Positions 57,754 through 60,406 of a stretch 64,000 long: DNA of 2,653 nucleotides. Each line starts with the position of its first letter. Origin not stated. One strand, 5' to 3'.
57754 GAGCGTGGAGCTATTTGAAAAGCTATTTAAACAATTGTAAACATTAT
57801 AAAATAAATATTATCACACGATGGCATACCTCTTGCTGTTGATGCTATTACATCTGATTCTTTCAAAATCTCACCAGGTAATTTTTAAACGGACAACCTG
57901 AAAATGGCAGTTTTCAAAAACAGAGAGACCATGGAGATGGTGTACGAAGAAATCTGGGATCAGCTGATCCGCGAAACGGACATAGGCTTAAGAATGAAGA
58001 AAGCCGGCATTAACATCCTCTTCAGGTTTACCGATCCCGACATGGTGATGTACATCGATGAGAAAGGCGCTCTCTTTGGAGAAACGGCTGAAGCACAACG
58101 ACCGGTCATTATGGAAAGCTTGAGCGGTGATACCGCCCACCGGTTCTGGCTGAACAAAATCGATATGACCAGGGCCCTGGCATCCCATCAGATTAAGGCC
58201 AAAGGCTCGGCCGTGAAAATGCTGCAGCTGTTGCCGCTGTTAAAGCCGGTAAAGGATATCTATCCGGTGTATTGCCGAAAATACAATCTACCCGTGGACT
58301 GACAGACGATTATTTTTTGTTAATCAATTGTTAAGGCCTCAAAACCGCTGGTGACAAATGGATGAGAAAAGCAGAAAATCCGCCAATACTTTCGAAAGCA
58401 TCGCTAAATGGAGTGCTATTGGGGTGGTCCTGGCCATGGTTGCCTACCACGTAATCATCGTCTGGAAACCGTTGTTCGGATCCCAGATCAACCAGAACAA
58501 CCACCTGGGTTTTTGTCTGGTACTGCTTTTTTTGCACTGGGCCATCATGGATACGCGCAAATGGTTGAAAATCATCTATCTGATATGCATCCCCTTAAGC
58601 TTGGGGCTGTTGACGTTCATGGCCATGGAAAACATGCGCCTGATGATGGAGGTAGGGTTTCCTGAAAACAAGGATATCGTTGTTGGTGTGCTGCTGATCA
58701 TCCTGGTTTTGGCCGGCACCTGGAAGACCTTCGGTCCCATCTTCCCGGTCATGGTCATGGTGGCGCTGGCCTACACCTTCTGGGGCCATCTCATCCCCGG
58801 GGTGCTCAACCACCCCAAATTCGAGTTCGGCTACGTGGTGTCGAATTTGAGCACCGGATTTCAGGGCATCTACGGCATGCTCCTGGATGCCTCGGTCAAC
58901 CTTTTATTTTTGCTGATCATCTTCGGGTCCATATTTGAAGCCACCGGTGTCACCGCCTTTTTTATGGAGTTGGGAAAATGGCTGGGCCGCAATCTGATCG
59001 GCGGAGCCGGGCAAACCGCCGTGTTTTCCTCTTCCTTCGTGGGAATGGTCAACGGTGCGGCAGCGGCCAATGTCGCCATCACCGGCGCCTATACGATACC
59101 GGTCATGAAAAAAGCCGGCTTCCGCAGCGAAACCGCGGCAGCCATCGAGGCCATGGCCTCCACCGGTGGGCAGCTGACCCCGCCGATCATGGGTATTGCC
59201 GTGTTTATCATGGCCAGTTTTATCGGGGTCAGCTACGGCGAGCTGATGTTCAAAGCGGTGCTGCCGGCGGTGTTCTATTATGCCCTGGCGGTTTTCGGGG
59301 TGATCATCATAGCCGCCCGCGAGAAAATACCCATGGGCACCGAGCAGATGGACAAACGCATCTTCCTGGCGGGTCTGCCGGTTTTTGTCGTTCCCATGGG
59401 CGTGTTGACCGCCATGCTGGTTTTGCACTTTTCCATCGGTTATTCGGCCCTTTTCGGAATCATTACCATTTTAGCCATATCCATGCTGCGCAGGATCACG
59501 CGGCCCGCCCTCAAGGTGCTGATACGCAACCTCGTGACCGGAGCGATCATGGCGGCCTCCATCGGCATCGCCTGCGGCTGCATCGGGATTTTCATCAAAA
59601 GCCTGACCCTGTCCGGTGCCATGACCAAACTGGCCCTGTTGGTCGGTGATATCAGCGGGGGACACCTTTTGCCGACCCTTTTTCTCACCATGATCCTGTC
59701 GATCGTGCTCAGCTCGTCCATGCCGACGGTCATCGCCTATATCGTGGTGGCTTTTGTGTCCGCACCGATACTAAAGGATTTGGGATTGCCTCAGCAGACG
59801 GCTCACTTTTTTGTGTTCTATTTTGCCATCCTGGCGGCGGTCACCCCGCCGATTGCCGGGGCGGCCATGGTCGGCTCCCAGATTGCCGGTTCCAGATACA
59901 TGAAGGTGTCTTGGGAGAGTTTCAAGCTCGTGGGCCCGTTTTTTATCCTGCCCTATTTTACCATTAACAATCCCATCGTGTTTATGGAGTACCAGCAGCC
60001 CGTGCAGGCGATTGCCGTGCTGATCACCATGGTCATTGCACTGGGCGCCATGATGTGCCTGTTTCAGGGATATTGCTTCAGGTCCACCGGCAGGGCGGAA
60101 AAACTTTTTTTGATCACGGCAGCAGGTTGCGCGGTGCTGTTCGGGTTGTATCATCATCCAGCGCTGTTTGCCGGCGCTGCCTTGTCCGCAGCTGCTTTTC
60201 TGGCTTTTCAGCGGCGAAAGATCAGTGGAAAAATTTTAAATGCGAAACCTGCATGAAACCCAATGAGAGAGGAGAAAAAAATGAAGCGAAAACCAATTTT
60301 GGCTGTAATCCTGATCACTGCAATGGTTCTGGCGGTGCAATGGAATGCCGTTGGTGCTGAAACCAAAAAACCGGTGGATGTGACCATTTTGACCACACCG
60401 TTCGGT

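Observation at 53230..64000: Sigma-54-regulated uptake and desulfation locus: SCP2 protein, TAXI-TRAP transporter, signal-peptide-less Cys-sulfatase, ferredoxin, with anSME beside the activator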

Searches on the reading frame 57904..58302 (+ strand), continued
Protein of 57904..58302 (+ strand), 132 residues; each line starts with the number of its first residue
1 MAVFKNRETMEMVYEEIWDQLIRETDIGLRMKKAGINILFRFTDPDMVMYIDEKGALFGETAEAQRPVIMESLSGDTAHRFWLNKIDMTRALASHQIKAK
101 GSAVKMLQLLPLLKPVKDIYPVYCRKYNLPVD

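Call 31: fold_search(model_id=the predicted structure, library=pdb)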
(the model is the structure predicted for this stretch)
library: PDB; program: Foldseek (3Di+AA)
matches with E <= 10: 403; with E <= 0.001: 38
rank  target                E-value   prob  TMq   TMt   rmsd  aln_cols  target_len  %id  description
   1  4jgx_B                3.8e-08  1.00  0.65  0.67   3.4       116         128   20  The Structure of Sterol Carrier Protein 2 from the Yeast Yarrowia Lipolytica (released 2013-12-18)
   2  6ovp_B                6.4e-08  1.00  0.63  0.65   3.5       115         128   20  Sterol Carrier Protein 2 from Yarrowia Lipolytica (apo form) (released 2020-05-20)
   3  4jgx_A                2.4e-07  1.00  0.60  0.66   4.1       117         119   19  The Structure of Sterol Carrier Protein 2 from the Yeast Yarrowia Lipolytica (released 2013-12-18)
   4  8af2_A                3.5e-07  1.00  0.65  0.70   4.9       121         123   24  Human Sterol Carrier Protein with unnatural amino acid 2,2'-bipyridine alanine incorporated at position 111 (released 2023-08-16)
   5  1ikt                  6.0e-07  1.00  0.60  0.67   4.5       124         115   22  LIGANDED STEROL CARRIER PROTEIN TYPE 2 (SCP-2) LIKE DOMAIN OF HUMAN MULTIFUNCTIONAL ENZYME TYPE 2 (MFE-2) (released 2001-11-14)
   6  8af3                  6.4e-07  1.00  0.66  0.74   2.4       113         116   24  Sterol carrier protein Artifical metalloenzyme incorporating Q111C mutation coupled to 2,2'-bipyridine (released 2023-08-16)
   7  8af2_B                1.1e-06  1.00  0.65  0.70   2.4       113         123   25  Human Sterol Carrier Protein with unnatural amino acid 2,2'-bipyridine alanine incorporated at position 111 (released 2023-08-16)
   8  6z1w                  1.8e-06  1.00  0.60  0.67   4.6       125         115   21  Crystal structure of human steroid carrier protein SL (SCP-2L) mutant A100C (released 2021-03-03)
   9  6z1x                  3.3e-06  1.00  0.59  0.66   4.8       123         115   22  Crystal structure of human steroid carrier protein SL (SCP-2L) mutant V83C (released 2021-03-03)
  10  6ovp_A                5.9e-06  1.00  0.57  0.63   4.3       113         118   18  Sterol Carrier Protein 2 from Yarrowia Lipolytica (apo form) (released 2020-05-20)
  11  4uei_MODEL_1_A        1.6e-05  1.00  0.60  0.62   3.1       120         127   15  Solution structure of the sterol carrier protein domain 2 of Helicoverpa armigera (released 2015-12-30)
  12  1pz4                  3.2e-05  1.00  0.50  0.57   4.7       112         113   12  The structural determination of an insect (mosquito) Sterol Carrier Protein-2 with a ligand bound C16 Fatty Acid at 1.35 (released 2003-09-30)
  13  2c0l_B                4.8e-05  1.00  0.61  0.66   2.6       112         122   18  TPR DOMAIN OF HUMAN PEX5P IN COMPLEX WITH HUMAN MSCP2 (released 2006-11-15)
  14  1c44                  6.2e-05  1.00  0.62  0.66   2.6       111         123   16  STEROL CARRIER PROTEIN 2 (SCP2) FROM RABBIT (released 2000-08-07)
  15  2cfu                  6.2e-05  1.00  0.45  0.11   7.0       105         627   15  Crystal structure of SdsA1, an alkylsulfatase from Pseudomonas aeruginosa, in complex with 1-decane-sulfonic-acid. (released 2006-04-26)
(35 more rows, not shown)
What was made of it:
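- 57904..58302 (+): Free-standing cytoplasmic SCP2-fold protein (132 aa), first gene of the operon. Putative carrier for the hydrophobic substrate or product. Foldseek matches Yarrowia and human SCP2 at E 4e-8 to 6e-7, and the SdsA1/Pisa1 C-terminal domain at E 6e-5 (call 31).
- Closest known: SCPx / SCP2 of eukaryotic peroxisomal beta-oxidation. Same: The top fold matches are Yarrowia and human SCP2 and the MFE-2 SCP2 domain (call 31).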

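Call 62: search_protein_families(library=ncbifam, proteins=[L093:6800-8053:+, L093:8101-8886:+, L093:8890-9708:+, L093:9960-11528:+, L093:11686-12942:+], max_evalue=1e-10)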
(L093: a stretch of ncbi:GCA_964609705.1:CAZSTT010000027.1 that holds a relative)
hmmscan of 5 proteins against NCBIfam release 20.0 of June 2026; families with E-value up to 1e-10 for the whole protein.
L093:6800-8053:+ (417 aa): 13 families
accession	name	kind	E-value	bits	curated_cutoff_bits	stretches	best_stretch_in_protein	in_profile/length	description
NF042972.1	AcrlCoAredClosAcrC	equivalog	5.7e-47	160.2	640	1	7-396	2-366/378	acryloyl-CoA reductase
NF045552.1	GlutCoADH_Des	equivalog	8e-36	124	470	1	7-394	2-367/387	glutaryl-CoA dehydrogenase Acd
NF043006.1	CyhCrbnylCoADH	equivalog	2.4e-35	122.2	650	1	11-396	5-365/380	cyclohexane-1-carbonyl-CoA dehydrogenase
NF053553.1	prodigi_MBC_PigA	equivalog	4e-34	118.3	500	1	6-396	1-369/381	prodigiosin MBC biosynthesis dehydrogenase PigA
NF042439.1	SulpropCoADesulf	equivalog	2.1e-30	105.7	600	1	19-399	2-363/379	3-sulfinopropanoyl-CoA desulfinase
NF008997.0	PRK12341.1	equivalog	2.6e-28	99.1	537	1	60-399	48-369/382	acyl-CoA dehydrogenase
NF058590.1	AcCoDHFadEBacil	equivalog_domain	4.3e-26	91.6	600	1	10-396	21-400/586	acyl-CoA dehydrogenase FadE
NF045652.1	ProlPCPDhRedW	equivalog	5.5e-26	91.3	650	1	56-396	38-363/376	L-prolyl-[peptidyl-carrier protein] dehydrogenase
TIGR03207.1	cyc_hxne_CoA_dh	equivalog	8.6e-26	90.5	575.35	1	10-396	1-361/372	cyclohexanecarboxyl-CoA dehydrogenase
NF002885.1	PRK03354.1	equivalog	4.7e-21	75.3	540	1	54-397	42-364/378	crotonobetainyl-CoA dehydrogenase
NF052270.1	Staph_DH_FadE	equivalog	1.4e-18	66.8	600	1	107-396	114-383/400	acyl-CoA dehydrogenase FadE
TIGR03203.1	pimD_small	equivalog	6.7e-17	61.6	652.7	1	168-394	140-362/378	pimeloyl-CoA dehydrogenase small subunit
NF050027.1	acylCoADhIpdE2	equivalog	8.7e-14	51.7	450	1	268-388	178-292/311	acyl-CoA dehydrogenase IpdE2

L093:8101-8886:+ (261 aa): 0 families

L093:8890-9708:+ (272 aa): 0 families

L093:9960-11528:+ (522 aa): 98 families (the best 25 are shown)
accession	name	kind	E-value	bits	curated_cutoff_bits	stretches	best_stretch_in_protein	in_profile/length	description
NF004837.0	PRK06187.1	subfamily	4.6e-130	434.4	476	1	9-519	15-527/531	long-chain-fatty-acid--CoA ligase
NF006182.0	PRK08316.1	subfamily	5.5e-112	374.9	663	1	4-516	13-519/523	fatty acyl-CoA synthetase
NF005676.0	PRK07470.1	equivalog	1.7e-105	353.7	774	1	14-514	32-529/544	acyl-CoA synthetase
NF004838.1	PRK06188.1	equivalog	7.4e-104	347.9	875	1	29-515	36-524/524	fatty-acid--CoA ligase FadD8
NF005801.1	PRK07656.1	equivalog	1.4e-90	304.3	657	1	24-511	23-500/500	FadD3 family acyl-CoA ligase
NF005307.0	PRK06839.1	equivalog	1.1e-82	278.2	748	1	12-512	12-491/496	o-succinylbenzoate--CoA ligase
NF009233.0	PRK12583.1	subfamily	2.4e-82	277.2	832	1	19-512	37-548/558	fatty acid CoA ligase family protein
NF004797.0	PRK06145.1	equivalog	6.5e-82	275.4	850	1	5-514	8-495/499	acyl-CoA synthetase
NF052269.1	Staph_lig_FadD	equivalog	3.9e-80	269.6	650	1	23-512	23-491/499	long-chain-fatty-acid--CoA ligase FadD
NF005702.0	PRK07514.1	subfamily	9.2e-80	268.4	558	1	22-515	24-501/506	malonyl-CoA synthase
NF038341.1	ligase_FadD4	exception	3.1e-79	266.6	850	1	19-514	14-504/506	fatty-acid--CoA ligase FadD4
NF009071.0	PRK12406.1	subfamily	4.5e-79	266.2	701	1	29-522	14-510/510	acyl-CoA synthetase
NF006181.0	PRK08314.1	subfamily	3.9e-78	263.1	705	1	135-516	182-556/563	long-chain-fatty-acid--CoA ligase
NF005220.0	PRK06710.1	equivalog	1.6e-76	257.7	1116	1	157-510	204-549/563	long-chain-fatty-acid--CoA ligase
NF006020.0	PRK08162.1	subfamily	8.9e-76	255.4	677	1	5-513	22-537/545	acyl-CoA synthetase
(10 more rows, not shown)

L093:11686-12942:+ (418 aa): 17 families
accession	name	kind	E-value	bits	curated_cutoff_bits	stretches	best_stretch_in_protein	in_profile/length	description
NF004720.0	PRK06064.1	subfamily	1.4e-89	300.6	420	2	170-400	142-376/389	thiolase domain-containing protein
NF006102.0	PRK08256.1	subfamily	1.4e-84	284.5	436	1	2-398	3-380/394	lipid-transfer protein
NF053570.1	AcCoTHIOL_METTL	equivalog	8.1e-78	261.9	600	2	157-400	127-372/385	acetyl-CoA acetyltransferase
NF004810.0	PRK06157.1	equivalog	1.1e-66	225.6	403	2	174-400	147-384/400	acetyl-CoA acetyltransferase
NF009228.0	PRK12578.1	subfamily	1.1e-65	221.7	485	2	170-400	142-376/387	thiolase domain-containing protein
NF053628.1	BnzsclthlBbsBGT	equivalog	1.5e-65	221.5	750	2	173-413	141-385/389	benzoylsuccinyl-CoA thiolase subunit BbsB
NF004715.0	PRK06059.1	equivalog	1.8e-59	201.7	424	2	175-398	147-387/399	lipid-transfer protein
NF005704.0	PRK07516.1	subfamily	3.5e-57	194.1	412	2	164-400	136-376/389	thiolase domain-containing protein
NF004811.0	PRK06158.1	subfamily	2.7e-48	164.9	421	1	174-406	143-375/384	acetyl-CoA acetyltransferase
NF004982.0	PRK06365.1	equivalog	2.8e-46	158.4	695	2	291-381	300-392/430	thiolase domain-containing protein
NF006010.0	PRK08142.1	subfamily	3e-42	144.7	462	1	169-415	140-387/388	thiolase domain-containing protein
NF006180.0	PRK08313.1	subfamily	3.8e-40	137.9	514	1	2-403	4-376/389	thiolase domain-containing protein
NF004936.0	PRK06289.1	equivalog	2.4e-38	132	375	1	170-400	148-392/405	acetyl-CoA acetyltransferase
NF004721.0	PRK06065.1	equivalog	3.7e-36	124.8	455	1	173-387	151-368/393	thiolase domain-containing protein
NF005892.0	PRK07855.1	subfamily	4.5e-32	111.4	469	1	177-393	154-373/390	lipid-transfer protein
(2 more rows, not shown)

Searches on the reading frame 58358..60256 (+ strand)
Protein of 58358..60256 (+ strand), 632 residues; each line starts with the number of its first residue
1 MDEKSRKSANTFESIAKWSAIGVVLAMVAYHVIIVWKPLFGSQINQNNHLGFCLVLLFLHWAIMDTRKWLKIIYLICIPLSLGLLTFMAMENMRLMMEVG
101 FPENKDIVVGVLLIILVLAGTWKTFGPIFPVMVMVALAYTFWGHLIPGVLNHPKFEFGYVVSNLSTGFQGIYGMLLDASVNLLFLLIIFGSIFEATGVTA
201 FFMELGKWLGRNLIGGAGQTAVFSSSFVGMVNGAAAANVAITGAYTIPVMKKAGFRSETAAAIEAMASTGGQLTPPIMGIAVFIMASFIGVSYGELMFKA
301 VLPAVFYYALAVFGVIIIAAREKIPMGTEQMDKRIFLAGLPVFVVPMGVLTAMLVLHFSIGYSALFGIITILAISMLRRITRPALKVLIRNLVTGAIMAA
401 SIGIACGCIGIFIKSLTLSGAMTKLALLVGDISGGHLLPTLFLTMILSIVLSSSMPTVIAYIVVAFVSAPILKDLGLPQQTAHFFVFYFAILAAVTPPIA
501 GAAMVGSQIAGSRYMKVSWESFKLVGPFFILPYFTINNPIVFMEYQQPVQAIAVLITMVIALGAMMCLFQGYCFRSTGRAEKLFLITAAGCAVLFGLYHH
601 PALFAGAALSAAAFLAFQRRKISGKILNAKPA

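Call 3: search_protein_families(library=pfam, proteins=[window:58358-60256:+], max_evalue=0.01)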
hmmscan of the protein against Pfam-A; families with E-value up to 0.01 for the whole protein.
window:58358-60256:+ (632 aa): 1 family
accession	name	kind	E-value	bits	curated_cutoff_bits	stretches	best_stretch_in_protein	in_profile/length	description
PF06808.19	DctM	-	2.1e-55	188.7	23.8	1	176-530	47-402/413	Tripartite ATP-independent periplasmic transporter, DctM component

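Call 8: search_protein_families(library=ncbifam, proteins=[window:58358-60256:+], max_evalue=0.01)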
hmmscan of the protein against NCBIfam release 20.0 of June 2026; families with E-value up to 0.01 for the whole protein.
window:58358-60256:+ (632 aa): 2 families
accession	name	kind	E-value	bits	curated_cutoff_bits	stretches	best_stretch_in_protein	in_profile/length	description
TIGR02123.1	TRAP_fused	subfamily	5.2e-124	415.2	320.65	1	24-614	9-605/615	TRAP transporter fused permease subunit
TIGR00786.1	dctM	subfamily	1.3e-14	53.8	268.45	1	185-527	45-386/405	TRAP transporter large permease subunit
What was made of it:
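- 58358..60256 (+): Fused TRAP permease (632 aa; fused small and large membrane components), the usual partner type of TAXI binding proteins. TIGR02123 scores 415 bits against a cutoff of 321; DctM E 2e-55 (calls 3, 8).
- Checked: TRAP permease, 58358-60256: TIGR02123 scores 415 bits against a cutoff of 321 (call 8).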
